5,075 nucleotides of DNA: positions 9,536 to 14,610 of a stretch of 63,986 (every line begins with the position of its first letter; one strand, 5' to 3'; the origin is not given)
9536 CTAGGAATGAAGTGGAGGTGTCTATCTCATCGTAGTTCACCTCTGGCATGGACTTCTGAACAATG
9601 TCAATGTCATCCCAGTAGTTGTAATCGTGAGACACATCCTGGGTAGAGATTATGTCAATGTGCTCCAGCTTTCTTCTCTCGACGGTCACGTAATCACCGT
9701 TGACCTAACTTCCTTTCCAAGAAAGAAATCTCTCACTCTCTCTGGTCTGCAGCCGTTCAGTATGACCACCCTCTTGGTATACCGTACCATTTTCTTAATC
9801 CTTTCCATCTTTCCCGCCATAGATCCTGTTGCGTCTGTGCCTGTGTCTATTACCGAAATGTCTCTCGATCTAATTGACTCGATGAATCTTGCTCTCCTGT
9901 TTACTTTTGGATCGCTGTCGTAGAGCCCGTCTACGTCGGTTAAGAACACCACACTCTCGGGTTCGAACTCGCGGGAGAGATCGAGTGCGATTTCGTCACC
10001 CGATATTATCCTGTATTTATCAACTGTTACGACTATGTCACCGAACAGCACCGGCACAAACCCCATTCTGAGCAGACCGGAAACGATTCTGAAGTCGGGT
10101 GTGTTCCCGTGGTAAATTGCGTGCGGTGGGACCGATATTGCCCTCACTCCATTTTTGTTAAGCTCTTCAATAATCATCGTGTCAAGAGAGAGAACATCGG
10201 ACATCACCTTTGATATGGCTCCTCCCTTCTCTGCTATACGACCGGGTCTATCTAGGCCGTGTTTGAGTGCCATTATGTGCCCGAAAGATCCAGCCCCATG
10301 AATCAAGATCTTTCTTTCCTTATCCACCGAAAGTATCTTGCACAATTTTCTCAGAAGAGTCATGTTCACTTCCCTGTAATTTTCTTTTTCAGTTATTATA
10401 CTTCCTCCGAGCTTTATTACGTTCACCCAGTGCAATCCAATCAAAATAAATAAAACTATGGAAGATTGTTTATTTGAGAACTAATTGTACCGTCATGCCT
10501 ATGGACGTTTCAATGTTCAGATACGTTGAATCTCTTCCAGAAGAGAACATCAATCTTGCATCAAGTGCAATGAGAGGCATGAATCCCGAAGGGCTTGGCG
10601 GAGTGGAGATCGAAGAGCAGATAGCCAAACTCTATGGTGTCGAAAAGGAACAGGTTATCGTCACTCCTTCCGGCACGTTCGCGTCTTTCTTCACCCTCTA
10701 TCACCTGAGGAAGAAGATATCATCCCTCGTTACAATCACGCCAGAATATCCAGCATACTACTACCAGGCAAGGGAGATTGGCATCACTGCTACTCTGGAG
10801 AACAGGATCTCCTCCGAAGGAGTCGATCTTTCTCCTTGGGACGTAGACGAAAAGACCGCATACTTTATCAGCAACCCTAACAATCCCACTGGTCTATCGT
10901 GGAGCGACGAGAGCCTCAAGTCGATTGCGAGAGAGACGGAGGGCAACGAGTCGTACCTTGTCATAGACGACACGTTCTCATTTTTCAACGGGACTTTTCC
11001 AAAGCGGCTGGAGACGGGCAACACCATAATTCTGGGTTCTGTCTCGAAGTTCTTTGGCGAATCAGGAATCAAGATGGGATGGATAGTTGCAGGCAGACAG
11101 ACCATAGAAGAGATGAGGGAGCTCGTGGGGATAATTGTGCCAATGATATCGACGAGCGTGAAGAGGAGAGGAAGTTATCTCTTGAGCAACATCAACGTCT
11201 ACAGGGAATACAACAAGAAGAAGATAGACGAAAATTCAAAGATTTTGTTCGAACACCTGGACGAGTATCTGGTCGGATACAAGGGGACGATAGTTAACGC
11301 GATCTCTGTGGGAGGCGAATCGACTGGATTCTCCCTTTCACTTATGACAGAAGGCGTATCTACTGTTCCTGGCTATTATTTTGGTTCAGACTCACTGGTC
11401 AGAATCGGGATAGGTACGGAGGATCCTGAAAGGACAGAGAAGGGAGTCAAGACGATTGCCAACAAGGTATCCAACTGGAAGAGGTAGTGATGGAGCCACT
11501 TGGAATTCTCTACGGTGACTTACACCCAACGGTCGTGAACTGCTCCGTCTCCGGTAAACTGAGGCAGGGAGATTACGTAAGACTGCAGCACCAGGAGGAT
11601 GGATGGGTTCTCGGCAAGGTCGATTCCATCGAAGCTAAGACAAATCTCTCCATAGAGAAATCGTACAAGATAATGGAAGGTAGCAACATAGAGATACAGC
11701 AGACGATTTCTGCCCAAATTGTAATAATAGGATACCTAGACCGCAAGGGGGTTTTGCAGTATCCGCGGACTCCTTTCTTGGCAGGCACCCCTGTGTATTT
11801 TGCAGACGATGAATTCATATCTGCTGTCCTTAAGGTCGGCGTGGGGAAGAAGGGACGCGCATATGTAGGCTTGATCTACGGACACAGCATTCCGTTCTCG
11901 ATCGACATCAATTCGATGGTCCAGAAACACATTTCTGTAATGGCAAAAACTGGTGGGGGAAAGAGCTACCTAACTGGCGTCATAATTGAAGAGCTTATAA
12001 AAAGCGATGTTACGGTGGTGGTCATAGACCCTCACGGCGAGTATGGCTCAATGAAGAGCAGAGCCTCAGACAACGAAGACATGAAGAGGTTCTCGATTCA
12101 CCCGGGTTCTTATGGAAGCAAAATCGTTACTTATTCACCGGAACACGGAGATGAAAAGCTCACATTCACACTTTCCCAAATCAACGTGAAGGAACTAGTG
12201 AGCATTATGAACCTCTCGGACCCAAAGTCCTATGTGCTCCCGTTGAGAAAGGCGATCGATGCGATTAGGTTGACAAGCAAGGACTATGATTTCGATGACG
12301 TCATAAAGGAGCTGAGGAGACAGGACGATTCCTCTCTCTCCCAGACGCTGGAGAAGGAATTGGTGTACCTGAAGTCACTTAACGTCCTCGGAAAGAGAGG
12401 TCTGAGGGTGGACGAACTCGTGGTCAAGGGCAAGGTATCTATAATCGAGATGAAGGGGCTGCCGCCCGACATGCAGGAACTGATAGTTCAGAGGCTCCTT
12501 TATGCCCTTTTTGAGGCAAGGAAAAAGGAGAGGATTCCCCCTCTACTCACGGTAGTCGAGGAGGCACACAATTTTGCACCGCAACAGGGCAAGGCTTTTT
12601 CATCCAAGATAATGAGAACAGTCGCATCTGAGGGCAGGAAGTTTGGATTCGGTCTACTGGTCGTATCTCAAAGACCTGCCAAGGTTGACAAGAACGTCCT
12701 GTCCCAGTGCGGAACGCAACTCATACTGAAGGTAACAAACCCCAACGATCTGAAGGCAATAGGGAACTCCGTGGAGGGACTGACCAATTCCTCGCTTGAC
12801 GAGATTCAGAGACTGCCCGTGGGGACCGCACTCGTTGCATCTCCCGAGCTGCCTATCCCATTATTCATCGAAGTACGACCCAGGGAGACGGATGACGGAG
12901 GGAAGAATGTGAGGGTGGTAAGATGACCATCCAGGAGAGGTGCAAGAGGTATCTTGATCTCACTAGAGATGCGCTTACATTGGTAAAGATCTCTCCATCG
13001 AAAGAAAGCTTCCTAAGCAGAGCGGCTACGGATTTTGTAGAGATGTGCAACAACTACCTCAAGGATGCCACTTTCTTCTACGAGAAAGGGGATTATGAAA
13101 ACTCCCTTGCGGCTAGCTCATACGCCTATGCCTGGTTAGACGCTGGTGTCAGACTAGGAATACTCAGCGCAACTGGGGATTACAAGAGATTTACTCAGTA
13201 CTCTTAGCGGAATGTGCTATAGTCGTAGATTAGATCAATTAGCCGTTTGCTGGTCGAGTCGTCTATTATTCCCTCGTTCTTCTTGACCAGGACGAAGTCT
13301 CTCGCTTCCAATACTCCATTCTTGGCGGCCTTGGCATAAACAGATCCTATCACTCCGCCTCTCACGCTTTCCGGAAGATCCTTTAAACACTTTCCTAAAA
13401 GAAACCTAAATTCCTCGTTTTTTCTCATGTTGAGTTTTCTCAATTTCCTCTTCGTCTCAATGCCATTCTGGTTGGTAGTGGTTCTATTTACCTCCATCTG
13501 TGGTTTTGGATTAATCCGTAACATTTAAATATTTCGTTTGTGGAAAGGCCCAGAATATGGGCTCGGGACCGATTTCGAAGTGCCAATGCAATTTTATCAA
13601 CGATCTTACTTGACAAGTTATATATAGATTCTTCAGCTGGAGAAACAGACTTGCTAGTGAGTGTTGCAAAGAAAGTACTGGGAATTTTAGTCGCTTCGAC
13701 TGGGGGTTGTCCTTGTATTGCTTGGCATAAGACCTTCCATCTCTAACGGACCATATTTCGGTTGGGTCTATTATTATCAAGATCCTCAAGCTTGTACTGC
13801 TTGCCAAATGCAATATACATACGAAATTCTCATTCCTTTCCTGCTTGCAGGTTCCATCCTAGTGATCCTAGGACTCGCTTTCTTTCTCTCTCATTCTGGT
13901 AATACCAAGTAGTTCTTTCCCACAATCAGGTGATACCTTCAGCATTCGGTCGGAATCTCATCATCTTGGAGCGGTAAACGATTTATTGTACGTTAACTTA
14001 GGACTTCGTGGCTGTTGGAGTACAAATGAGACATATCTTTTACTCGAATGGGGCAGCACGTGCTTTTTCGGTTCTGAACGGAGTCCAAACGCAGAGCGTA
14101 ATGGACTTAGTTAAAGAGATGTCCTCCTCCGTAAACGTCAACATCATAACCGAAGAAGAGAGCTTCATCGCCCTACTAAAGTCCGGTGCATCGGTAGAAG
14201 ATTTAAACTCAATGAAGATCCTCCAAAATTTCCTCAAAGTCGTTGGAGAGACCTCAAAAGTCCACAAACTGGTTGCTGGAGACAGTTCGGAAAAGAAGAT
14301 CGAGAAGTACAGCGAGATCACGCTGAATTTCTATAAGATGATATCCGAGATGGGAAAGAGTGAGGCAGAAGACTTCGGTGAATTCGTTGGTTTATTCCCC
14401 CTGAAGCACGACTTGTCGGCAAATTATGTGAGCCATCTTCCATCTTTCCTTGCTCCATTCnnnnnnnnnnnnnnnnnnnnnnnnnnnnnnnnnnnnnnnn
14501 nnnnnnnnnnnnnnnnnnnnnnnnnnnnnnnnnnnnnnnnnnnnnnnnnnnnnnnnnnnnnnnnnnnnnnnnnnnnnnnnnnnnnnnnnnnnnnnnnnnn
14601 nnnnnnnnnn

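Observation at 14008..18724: AddAB-like two-gene module in an archaeon: Fe-S PD-(D/E)XK nuclease protein plus nuclease-less UvrD-type helicase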

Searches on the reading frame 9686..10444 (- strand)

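Call 10: search_protein_families(library=pfam, proteins=[window:9686-10444:-], max_evalue=0.001)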
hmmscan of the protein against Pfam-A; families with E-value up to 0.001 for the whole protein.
window:9686-10444:- (252 aa): 1 family
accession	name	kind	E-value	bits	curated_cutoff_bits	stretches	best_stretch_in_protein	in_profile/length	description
PF00696.33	AA_kinase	-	6.3e-36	124.7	24.9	1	8-230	3-234/234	Amino acid kinase family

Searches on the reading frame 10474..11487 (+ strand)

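Call 10: search_protein_families(library=pfam, proteins=[window:10474-11487:+], max_evalue=0.001)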
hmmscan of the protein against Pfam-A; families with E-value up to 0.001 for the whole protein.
window:10474-11487:+ (337 aa): 3 families
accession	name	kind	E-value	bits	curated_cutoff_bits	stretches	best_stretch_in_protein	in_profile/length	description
PF00155.27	Aminotran_1_2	-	6.5e-21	75.3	19.7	1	42-325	43-358/361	Aminotransferase class I and II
PF01053.26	Cys_Met_Meta_PP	-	1.8e-06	27.2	27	1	45-215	56-223/381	Cys/Met metabolism PLP-dependent enzyme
PF04864.19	Alliinase_C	-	0.00037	20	22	1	79-244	93-247/363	Allinase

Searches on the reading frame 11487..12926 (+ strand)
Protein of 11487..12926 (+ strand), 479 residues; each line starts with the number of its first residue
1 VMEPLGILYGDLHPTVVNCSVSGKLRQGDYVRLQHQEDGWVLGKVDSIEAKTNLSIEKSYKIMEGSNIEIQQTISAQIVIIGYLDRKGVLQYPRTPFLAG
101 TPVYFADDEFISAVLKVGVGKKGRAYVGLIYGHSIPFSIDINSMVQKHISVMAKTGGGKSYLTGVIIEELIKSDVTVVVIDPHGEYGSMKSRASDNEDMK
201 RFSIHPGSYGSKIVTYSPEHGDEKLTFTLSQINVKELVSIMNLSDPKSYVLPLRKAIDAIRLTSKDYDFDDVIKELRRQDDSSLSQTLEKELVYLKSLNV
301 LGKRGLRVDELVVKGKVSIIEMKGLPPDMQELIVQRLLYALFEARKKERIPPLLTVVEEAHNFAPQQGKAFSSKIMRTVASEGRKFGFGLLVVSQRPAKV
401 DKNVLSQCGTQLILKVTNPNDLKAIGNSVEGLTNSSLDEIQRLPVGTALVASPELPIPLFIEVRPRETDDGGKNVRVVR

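Call 4: search_protein_families(library=pfam, proteins=[window:11487-12926:+], max_evalue=0.01)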
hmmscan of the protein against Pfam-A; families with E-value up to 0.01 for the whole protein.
window:11487-12926:+ (479 aa): 5 families
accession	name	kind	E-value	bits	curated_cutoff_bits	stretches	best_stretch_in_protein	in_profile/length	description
PF01935.23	DUF87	-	2.2e-33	116.7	23.2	1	127-339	3-218/220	Helicase HerA, central domain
PF05872.18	HerA_C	-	2.3e-07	30.3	22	1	349-451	255-362/502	Helicase HerA-like C-terminal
PF12846.13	AAA_10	-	2.9e-07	30.3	27.5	1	147-417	22-304/362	AAA-like domain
PF09378.16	HAS-barrel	-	3.1e-05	24.4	25.2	1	23-86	21-90/90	HAS barrel domain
PF02534.20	T4SS-DNA_transf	-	0.00012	21.5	20.1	1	146-192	44-88/468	Type IV secretory system Conjugative DNA transfer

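Call 5: search_protein_families(library=ncbifam, proteins=[window:11487-12926:+], max_evalue=0.01)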
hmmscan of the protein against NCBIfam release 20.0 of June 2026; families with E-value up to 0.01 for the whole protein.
window:11487-12926:+ (479 aa): 10 families
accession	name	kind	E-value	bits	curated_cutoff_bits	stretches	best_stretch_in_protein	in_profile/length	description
NF040819.1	helicase_HerA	equivalog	4.4e-46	157.5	970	2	351-475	402-529/561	DNA double-strand break repair helicase HerA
NF040937.1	HerA_Thermprot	equivalog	3.8e-42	144.3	800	2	310-465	302-463/487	DNA double-strand break repair helicase HerA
NF042943.1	HerA_antiphage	equivalog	4.6e-30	104.7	800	2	313-464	392-550/566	anti-phage-associated helicase HerA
NF053655.1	CedD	equivalog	1.9e-26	92.9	600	2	333-464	403-526/527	DNA-translocating ATPase CedD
NF042944.1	HerA_antiphage_2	equivalog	1.7e-23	83.2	850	2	347-466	423-545/576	anti-phage-associated helicase HerA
NF033849.1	ser_rich_anae_1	subfamily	3.7e-06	24.6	650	1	301-425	960-1099/1163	serine-rich protein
NF045975.1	VirB4_plasma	equivalog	0.00019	19.3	590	1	151-191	520-560/894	Mbov_0397 family ICE element conjugal transfer ATPase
TIGR03743.1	SXT_TraD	subfamily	0.0014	17.1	366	1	146-186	175-215/636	conjugative transfer system coupling protein TraD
NF041214.1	plasmid_TraB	equivalog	0.0023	16.5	800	0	343-419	338-412/639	plasmid transfer protein TraB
TIGR02746.1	TraC-F-type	equivalog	0.0058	14.6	567.05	0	149-181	433-465/800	type IV secretion system protein TraC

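Call 6: search_protein_families(library=padloc, proteins=[window:11487-12926:+], max_evalue=0.01)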
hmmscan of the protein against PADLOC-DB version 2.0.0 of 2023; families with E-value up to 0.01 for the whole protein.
window:11487-12926:+ (479 aa): 17 families
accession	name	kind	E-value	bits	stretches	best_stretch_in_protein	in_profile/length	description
PDLC04105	HerA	-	1.2e-49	167.4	2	313-470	377-542/576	-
PDLC04103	HerA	-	8.6e-34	114.8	2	328-464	414-557/579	-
PDLC02185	HerA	-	1.3e-32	111.3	2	257-464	354-562/585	-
PDLC04102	HerA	-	3.1e-32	109.7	2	288-469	441-625/654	-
PDLC04100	HerA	-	1.4e-31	107.9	2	257-464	351-556/580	-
PDLC04140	mad8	-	2e-28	97.8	1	137-474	18-310/314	mads_8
PDLC04098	HerA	-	1.6e-27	94.4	2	312-464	481-647/686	-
PDLC04106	HerA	-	6.1e-26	89.1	2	316-467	470-632/667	-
PDLC04097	HerA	-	1.4e-24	84.7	2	371-467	500-596/618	-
PDLC01055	HerA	-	2.6e-23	80.7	2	310-466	377-527/532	Type III coevolved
PDLC02188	HerA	-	4.2e-21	73.4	2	351-468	427-547/578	-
PDLC04104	HerA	-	4.2e-19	66.5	1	317-452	182-325/379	-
PDLC02684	DndH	-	6.1e-08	28.6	1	306-395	1545-1636/1715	DndH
PDLC04101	HerA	-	2.9e-07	27.6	1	139-192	161-215/400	-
PDLC04099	HerA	-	3.8e-07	27.6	1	139-189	162-213/214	-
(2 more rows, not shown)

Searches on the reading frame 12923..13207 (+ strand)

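Call 4: search_protein_families(library=pfam, proteins=[window:12923-13207:+], max_evalue=0.01)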
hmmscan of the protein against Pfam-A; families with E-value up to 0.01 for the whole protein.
window:12923-13207:+ (94 aa): 1 family
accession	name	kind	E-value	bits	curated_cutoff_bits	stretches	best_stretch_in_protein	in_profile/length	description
PF04010.18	DUF357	-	3.6e-27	94.6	29.4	1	9-81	1-73/73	Protein of unknown function (DUF357)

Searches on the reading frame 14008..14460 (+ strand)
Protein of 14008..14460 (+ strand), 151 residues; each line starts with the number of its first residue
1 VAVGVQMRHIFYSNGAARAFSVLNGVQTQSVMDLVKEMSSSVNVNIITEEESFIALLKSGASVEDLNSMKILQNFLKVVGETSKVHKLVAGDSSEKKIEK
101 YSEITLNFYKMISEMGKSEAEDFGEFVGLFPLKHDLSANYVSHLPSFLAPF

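Call 64: search_protein_families(library=pfam, proteins=[window:14008-14460:+], max_evalue=10)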
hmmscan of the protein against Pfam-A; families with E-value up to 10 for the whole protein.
window:14008-14460:+ (151 aa): 2 families
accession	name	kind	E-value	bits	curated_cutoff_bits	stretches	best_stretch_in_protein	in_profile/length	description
PF24205.1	Antiholin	-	0.064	13.5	27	1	87-127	19-59/96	T4-like virus antiholin family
PF04705.17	TSNR_N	-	0.21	12.1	28.3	1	27-70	11-54/111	Thiostrepton-resistance methylase, N terminus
